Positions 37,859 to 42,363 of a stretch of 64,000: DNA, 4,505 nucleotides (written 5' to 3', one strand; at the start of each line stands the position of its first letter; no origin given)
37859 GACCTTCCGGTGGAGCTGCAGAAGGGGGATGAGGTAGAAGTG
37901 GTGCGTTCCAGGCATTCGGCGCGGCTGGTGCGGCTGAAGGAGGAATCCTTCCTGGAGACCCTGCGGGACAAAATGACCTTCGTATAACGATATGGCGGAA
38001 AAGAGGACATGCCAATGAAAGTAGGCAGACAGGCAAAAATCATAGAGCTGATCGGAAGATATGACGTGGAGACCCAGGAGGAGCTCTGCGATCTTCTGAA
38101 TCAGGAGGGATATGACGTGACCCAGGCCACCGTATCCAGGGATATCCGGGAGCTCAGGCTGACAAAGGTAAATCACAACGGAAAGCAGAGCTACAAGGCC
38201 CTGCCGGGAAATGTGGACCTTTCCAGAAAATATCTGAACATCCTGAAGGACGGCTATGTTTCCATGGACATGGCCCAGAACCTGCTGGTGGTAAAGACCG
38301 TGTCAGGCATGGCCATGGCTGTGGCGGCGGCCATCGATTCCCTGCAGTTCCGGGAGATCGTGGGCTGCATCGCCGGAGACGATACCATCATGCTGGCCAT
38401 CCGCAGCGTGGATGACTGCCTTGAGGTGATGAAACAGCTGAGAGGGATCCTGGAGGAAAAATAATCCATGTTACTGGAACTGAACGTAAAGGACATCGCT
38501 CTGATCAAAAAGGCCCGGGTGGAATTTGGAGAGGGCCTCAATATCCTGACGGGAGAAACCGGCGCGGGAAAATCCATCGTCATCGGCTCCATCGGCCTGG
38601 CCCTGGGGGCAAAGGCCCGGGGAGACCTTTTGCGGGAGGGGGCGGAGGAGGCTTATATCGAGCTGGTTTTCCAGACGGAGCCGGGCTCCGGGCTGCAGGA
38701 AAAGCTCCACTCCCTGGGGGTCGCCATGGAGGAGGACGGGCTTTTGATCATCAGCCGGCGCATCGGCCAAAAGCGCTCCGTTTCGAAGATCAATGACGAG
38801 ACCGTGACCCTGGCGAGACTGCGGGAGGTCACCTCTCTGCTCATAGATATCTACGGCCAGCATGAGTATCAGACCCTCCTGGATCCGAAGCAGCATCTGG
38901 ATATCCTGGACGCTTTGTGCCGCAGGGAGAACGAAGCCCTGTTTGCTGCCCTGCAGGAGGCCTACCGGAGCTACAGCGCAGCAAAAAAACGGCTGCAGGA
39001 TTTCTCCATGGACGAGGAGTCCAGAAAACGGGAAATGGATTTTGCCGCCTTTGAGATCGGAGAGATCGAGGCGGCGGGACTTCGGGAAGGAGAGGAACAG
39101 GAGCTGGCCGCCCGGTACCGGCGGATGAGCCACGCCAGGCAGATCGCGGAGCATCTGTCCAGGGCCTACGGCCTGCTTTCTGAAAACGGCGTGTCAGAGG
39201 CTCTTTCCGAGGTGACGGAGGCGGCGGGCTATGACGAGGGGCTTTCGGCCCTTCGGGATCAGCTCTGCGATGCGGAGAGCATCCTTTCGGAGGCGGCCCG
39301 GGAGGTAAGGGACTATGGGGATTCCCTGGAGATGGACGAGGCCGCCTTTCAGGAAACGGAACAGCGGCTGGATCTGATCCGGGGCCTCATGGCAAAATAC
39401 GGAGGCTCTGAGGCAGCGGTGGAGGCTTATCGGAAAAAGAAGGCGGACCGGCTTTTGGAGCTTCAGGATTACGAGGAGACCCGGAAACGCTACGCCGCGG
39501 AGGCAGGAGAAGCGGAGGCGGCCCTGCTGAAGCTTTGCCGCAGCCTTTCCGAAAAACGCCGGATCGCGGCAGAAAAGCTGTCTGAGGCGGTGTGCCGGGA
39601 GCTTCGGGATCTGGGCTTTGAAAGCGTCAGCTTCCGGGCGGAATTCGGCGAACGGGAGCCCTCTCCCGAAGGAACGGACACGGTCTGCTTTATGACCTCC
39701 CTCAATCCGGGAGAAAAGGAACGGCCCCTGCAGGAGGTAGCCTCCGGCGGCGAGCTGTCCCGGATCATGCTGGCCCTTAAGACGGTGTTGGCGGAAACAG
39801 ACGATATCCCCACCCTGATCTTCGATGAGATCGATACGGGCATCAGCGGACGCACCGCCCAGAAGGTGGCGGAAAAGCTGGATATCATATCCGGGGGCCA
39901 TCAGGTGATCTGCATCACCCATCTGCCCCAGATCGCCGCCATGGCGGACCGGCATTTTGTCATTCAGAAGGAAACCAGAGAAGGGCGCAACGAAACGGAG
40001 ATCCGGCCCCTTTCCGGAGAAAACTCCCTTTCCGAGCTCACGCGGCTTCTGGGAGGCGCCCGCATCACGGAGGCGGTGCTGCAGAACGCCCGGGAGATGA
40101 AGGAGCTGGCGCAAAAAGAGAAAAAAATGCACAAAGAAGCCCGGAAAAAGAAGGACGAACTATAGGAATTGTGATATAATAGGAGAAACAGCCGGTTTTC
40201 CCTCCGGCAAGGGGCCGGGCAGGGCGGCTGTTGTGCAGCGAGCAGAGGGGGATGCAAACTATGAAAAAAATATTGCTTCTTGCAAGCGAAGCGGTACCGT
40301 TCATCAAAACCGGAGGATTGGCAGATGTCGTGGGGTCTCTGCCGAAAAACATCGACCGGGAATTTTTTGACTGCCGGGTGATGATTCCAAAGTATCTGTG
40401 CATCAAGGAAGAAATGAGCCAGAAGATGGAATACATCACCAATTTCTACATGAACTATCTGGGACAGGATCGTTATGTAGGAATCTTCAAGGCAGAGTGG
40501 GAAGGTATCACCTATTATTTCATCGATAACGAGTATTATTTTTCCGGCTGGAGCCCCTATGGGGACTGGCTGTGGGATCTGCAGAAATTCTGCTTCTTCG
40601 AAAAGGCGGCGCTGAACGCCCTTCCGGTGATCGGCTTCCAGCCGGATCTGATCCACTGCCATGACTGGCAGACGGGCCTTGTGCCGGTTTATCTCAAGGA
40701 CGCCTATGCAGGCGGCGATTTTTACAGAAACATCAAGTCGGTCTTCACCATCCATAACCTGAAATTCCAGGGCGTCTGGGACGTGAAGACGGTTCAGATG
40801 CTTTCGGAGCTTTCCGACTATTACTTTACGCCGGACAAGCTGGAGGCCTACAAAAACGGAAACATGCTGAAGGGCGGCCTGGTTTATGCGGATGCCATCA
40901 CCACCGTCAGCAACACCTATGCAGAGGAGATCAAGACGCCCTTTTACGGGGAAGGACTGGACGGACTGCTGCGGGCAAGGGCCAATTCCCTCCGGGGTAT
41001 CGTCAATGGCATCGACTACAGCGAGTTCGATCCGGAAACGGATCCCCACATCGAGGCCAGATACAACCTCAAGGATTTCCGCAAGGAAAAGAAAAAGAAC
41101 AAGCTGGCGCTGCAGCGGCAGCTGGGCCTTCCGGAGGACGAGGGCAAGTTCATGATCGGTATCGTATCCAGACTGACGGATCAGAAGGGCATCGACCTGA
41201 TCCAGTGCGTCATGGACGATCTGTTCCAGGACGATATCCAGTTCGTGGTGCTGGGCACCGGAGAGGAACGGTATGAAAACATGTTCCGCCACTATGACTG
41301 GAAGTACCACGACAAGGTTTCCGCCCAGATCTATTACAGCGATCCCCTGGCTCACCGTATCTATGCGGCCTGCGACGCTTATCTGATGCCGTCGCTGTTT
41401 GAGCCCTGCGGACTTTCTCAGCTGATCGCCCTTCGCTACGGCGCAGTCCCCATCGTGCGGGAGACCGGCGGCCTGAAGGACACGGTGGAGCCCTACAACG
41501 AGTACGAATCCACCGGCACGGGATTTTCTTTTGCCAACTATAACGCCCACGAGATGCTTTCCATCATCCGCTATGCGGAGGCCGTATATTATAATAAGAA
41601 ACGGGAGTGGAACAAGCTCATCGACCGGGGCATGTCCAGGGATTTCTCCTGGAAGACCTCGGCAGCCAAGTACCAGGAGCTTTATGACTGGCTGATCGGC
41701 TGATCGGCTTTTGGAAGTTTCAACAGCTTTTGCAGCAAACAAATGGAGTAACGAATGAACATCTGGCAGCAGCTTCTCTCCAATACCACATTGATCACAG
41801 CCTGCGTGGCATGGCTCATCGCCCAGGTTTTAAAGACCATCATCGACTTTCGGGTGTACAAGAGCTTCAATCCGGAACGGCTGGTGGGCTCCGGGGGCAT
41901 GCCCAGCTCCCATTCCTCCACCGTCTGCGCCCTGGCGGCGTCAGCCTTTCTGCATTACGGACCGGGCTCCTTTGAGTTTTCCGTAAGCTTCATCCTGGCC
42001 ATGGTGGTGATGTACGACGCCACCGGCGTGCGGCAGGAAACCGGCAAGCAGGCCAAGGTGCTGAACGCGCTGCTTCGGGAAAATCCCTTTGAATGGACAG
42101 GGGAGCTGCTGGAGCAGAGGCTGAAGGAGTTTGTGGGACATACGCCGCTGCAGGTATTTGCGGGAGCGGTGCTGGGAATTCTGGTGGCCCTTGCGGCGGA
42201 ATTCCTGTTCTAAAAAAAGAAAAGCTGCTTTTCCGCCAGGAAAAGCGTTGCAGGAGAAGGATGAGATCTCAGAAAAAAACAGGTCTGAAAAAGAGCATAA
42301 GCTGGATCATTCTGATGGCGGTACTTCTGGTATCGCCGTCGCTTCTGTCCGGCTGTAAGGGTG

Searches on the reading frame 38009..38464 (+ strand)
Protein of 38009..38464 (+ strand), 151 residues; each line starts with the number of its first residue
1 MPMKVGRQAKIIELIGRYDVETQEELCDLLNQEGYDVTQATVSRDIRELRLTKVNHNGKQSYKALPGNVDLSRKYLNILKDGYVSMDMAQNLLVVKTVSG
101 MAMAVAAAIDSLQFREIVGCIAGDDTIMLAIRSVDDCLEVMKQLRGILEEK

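Call 90: search_protein_families(library=pfam, proteins=[window:38009-38464:+], max_evalue=0.001)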
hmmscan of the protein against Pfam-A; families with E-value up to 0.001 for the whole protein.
window:38009-38464:+ (151 aa): 2 families
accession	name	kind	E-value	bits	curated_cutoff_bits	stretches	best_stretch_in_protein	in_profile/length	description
PF02863.23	Arg_repressor_C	-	3.6e-27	94.4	25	1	79-145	1-67/68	Arginine repressor, C-terminal domain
PF01316.27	Arg_repressor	-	3.4e-20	72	27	1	4-63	3-63/70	Arginine repressor, DNA binding domain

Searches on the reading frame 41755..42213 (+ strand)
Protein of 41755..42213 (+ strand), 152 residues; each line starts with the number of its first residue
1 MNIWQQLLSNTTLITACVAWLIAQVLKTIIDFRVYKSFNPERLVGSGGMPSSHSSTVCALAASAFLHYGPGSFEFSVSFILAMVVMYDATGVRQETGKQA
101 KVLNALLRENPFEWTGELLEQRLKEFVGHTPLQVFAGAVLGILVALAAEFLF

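Call 90: search_protein_families(library=pfam, proteins=[window:41755-42213:+], max_evalue=0.001)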
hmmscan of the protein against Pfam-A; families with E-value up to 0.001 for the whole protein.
window:41755-42213:+ (152 aa): 1 family
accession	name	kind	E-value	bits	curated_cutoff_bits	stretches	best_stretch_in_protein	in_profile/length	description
PF02681.20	DUF212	-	8.2e-49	165.4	26.5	1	9-144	2-126/126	Divergent PAP2 family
